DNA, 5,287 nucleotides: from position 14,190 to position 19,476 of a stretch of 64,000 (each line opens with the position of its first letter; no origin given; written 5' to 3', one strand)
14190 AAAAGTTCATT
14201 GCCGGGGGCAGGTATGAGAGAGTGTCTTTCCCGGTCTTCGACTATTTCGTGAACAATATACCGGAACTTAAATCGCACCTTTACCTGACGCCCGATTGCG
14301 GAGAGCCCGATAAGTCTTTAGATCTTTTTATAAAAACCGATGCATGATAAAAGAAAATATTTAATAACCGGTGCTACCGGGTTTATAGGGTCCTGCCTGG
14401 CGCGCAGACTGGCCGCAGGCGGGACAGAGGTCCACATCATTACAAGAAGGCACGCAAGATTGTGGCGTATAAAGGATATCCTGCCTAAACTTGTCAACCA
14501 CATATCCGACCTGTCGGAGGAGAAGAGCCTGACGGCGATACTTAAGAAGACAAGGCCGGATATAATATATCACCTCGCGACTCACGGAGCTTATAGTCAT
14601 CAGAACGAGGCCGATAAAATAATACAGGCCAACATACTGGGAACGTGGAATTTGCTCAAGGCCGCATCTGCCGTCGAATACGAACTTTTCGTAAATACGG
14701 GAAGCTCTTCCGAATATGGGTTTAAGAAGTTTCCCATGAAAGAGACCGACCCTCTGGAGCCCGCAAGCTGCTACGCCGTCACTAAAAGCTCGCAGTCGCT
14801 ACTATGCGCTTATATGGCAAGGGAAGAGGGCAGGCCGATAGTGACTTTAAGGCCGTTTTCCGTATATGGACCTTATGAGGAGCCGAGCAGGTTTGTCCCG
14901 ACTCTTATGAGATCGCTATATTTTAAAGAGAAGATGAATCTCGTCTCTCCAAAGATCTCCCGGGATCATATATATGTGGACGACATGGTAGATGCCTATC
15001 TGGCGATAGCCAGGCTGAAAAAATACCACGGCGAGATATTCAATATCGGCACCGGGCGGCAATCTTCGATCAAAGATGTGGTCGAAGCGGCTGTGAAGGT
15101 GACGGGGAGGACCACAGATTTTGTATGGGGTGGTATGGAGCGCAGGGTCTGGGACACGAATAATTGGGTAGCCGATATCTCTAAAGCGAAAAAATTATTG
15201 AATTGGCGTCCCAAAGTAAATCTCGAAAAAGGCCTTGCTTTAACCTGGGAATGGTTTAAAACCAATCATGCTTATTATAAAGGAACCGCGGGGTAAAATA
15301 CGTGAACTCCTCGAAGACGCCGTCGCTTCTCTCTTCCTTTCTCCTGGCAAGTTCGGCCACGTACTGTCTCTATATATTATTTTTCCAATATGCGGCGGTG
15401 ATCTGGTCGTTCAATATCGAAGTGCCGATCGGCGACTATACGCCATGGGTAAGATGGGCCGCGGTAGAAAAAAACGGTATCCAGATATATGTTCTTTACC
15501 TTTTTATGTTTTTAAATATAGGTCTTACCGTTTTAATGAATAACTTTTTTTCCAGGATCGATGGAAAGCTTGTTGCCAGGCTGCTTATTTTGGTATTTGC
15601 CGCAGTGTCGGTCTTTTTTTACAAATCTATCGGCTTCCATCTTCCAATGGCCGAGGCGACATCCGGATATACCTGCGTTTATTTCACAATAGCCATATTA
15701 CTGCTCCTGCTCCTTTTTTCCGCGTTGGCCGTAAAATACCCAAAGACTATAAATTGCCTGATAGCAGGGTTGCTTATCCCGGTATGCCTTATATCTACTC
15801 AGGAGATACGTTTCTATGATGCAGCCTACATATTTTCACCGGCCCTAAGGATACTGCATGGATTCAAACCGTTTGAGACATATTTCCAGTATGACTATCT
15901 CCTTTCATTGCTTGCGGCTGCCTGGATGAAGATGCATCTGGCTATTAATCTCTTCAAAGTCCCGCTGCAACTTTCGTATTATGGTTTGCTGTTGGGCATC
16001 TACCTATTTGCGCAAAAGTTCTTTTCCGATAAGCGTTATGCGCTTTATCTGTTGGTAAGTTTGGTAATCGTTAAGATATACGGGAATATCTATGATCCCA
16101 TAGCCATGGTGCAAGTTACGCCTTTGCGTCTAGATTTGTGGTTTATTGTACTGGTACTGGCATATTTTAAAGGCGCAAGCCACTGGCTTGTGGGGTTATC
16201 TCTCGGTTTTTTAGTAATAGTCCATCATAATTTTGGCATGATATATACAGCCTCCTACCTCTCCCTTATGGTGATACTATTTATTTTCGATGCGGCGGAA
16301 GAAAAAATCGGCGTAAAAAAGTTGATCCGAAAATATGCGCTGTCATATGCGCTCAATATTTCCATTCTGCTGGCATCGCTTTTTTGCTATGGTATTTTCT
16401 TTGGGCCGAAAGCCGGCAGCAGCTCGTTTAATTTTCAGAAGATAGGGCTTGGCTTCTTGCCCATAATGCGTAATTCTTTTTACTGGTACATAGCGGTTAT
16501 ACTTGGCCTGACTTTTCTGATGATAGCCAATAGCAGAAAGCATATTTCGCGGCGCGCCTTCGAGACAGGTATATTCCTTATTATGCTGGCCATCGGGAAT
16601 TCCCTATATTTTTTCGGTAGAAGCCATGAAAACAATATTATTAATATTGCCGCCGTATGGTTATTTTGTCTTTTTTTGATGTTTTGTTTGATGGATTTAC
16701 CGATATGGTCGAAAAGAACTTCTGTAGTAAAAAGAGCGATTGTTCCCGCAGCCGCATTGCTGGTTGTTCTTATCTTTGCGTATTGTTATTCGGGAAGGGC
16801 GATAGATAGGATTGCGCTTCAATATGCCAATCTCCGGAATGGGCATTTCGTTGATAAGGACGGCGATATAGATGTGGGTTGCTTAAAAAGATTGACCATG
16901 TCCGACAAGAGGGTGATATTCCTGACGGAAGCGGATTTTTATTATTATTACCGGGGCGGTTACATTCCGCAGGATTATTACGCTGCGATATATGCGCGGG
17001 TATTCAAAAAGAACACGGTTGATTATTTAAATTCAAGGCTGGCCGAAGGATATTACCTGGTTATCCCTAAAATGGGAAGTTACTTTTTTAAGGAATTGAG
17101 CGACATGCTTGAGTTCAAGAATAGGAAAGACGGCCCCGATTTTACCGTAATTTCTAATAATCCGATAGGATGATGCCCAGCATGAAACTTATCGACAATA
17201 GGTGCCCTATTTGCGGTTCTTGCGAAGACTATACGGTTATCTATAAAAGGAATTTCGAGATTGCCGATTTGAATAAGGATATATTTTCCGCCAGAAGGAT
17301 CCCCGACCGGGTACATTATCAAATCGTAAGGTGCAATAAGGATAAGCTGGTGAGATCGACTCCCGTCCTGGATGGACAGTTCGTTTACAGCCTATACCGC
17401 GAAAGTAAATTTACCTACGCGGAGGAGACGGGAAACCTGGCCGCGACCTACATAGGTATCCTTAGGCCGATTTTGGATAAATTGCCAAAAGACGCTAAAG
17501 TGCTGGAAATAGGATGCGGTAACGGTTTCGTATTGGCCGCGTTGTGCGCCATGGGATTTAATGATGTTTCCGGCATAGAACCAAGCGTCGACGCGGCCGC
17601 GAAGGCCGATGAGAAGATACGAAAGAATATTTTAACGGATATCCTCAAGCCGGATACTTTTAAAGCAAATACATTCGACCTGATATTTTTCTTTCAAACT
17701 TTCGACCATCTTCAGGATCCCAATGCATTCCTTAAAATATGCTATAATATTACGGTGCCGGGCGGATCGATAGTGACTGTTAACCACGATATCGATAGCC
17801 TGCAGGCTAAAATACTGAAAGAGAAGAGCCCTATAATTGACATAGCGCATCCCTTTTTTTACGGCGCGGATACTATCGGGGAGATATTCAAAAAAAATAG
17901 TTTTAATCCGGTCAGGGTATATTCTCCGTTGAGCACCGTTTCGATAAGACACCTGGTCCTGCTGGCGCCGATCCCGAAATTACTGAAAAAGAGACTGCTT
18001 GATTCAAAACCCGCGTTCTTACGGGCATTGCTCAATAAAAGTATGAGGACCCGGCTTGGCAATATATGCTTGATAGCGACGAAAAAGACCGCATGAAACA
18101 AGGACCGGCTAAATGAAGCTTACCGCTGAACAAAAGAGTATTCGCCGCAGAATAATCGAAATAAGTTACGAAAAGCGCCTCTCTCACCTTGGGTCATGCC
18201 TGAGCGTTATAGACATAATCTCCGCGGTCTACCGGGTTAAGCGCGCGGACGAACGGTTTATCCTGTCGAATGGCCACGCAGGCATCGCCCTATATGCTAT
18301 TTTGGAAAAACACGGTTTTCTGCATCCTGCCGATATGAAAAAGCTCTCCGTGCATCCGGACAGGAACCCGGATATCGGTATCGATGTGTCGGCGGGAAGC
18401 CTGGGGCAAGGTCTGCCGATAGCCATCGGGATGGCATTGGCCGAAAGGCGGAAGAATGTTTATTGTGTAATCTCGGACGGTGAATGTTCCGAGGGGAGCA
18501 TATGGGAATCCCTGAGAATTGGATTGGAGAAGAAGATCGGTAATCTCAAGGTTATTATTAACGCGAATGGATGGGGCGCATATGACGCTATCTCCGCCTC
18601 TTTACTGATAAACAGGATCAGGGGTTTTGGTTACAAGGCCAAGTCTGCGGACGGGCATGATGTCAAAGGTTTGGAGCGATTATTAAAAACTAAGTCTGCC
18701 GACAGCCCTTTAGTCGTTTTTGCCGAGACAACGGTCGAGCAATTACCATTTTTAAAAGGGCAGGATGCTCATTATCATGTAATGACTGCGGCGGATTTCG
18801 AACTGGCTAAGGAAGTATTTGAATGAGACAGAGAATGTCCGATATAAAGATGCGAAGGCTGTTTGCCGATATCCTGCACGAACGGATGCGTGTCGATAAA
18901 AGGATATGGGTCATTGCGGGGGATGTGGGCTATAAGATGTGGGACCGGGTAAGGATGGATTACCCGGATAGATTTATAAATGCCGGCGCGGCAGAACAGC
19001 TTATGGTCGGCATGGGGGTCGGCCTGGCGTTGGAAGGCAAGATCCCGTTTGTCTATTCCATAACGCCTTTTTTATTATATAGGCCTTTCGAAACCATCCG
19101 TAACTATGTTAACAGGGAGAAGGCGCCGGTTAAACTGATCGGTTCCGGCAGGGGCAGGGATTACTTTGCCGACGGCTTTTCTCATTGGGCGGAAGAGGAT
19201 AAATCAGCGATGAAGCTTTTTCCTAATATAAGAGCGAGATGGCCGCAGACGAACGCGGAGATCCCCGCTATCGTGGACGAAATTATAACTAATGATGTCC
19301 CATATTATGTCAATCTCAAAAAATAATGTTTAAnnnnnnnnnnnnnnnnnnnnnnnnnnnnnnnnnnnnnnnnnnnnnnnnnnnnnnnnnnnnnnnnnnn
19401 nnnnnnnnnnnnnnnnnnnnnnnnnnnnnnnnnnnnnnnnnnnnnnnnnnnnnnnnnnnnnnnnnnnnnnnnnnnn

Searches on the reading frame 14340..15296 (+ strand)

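Call 7: search_protein_families(library=pfam, proteins=[window:14340-15296:+])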
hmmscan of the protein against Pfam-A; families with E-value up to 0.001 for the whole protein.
window:14340-15296:+ (318 aa): 11 families
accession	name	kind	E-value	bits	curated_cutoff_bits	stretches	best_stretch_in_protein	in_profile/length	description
PF01370.27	Epimerase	-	9.2e-51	173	20.9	1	8-237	2-240/240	NAD dependent epimerase/dehydratase family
PF16363.11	GDP_Man_Dehyd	-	3.3e-47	162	27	1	8-300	1-330/332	GDP-mannose 4,6 dehydratase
PF01073.25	3Beta_HSD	-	6.8e-16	58.6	22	1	8-225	1-230/280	3-beta hydroxysteroid dehydrogenase/isomerase family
PF04321.23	RmlD_sub_bind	-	8.1e-15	55.1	27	1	6-235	2-211/287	RmlD substrate binding domain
PF02719.21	Polysacc_synt_2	-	4.8e-14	52.7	20.2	1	8-259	2-251/293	Polysaccharide biosynthesis protein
PF07993.18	NAD_binding_4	-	7.7e-08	32.2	20.1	1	9-194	1-230/258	Male sterility protein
PF08659.16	KR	-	7.4e-06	26.4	22.6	1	7-124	3-138/180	KR domain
PF03435.24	Sacchrp_dh_NADP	-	0.00018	22.3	25.1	1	8-81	2-77/129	Saccharopine dehydrogenase NADP binding domain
PF13460.12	NAD_binding_10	-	0.00018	21.9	27.2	1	11-118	1-94/184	NAD(P)H-binding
PF00106.31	adh_short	-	0.00026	21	26.6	1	8-110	4-120/195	short chain dehydrogenase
PF13439.12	Glyco_transf_4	-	0.00083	19.9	28.5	0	20-84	11-83/170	Glycosyltransferase Family 4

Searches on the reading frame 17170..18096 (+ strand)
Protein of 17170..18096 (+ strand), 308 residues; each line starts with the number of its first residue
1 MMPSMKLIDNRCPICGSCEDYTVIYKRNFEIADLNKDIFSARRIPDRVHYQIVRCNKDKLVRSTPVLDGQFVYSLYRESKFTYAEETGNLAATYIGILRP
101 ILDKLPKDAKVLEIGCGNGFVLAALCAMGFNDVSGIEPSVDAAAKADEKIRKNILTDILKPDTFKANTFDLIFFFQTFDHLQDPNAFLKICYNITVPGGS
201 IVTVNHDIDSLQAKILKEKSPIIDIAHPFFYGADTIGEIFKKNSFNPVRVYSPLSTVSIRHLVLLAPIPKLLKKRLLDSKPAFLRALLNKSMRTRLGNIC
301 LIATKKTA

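Call 7: search_protein_families(library=pfam, proteins=[window:17170-18096:+])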
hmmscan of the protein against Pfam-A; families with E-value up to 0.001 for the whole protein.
window:17170-18096:+ (308 aa): 7 families
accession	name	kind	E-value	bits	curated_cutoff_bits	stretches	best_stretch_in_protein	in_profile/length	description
PF13489.12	Methyltransf_23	-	2.4e-18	66.8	27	1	95-248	10-162/164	Methyltransferase domain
PF08241.18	Methyltransf_11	-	2.6e-15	57.3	21.2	1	112-202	1-94/95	Methyltransferase domain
PF08242.18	Methyltransf_12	-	1.5e-13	51.7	30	1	112-200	1-97/98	Methyltransferase domain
PF13847.12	Methyltransf_31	-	3.4e-12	46.7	27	1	107-221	3-127/145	Methyltransferase domain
PF13649.12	Methyltransf_25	-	8.1e-12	46.1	27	1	111-199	1-97/97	Methyltransferase domain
PF07021.18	MetW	-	2.6e-06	27.6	21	1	101-193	7-100/193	Methionine biosynthesis protein MetW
PF08003.17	Methyltransf_9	-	5e-05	22.9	23.8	1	107-251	115-266/315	Protein of unknown function (DUF1698)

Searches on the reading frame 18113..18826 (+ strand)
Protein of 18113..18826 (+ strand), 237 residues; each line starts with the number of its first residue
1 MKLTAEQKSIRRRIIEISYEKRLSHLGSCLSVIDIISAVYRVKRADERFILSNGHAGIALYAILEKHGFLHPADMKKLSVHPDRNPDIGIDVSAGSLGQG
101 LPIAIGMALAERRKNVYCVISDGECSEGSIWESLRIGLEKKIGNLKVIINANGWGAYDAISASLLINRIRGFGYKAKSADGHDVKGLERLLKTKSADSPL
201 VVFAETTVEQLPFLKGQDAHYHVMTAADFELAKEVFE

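Call 7: search_protein_families(library=pfam, proteins=[window:18113-18826:+])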
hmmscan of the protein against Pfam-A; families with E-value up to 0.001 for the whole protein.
window:18113-18826:+ (237 aa): 4 families
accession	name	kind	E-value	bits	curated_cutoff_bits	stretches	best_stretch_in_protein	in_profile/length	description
PF00456.26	Transketolase_N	-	2.6e-15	56.7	22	1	46-229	45-268/334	Transketolase, thiamine diphosphate binding domain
PF13292.11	DXP_synthase_N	-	6.8e-10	39.1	21.2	1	5-159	20-178/274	1-deoxy-D-xylulose-5-phosphate synthase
PF02775.26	TPP_enzyme_C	-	6.5e-06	26.4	21.9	1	93-153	26-83/151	Thiamine pyrophosphate enzyme, C-terminal TPP binding domain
PF09364.15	XFP_N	-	0.00096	18.5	23.7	0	94-191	139-244/364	XFP N-terminal domain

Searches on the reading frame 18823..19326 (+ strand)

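Call 7: search_protein_families(library=pfam, proteins=[window:18823-19326:+])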
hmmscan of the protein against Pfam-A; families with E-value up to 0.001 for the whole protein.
window:18823-19326:+ (167 aa): 1 family
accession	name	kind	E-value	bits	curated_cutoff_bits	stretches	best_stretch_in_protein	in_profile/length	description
PF02779.29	Transket_pyr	-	3.8e-19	69.4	27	1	8-165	3-167/174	Transketolase, pyrimidine binding domain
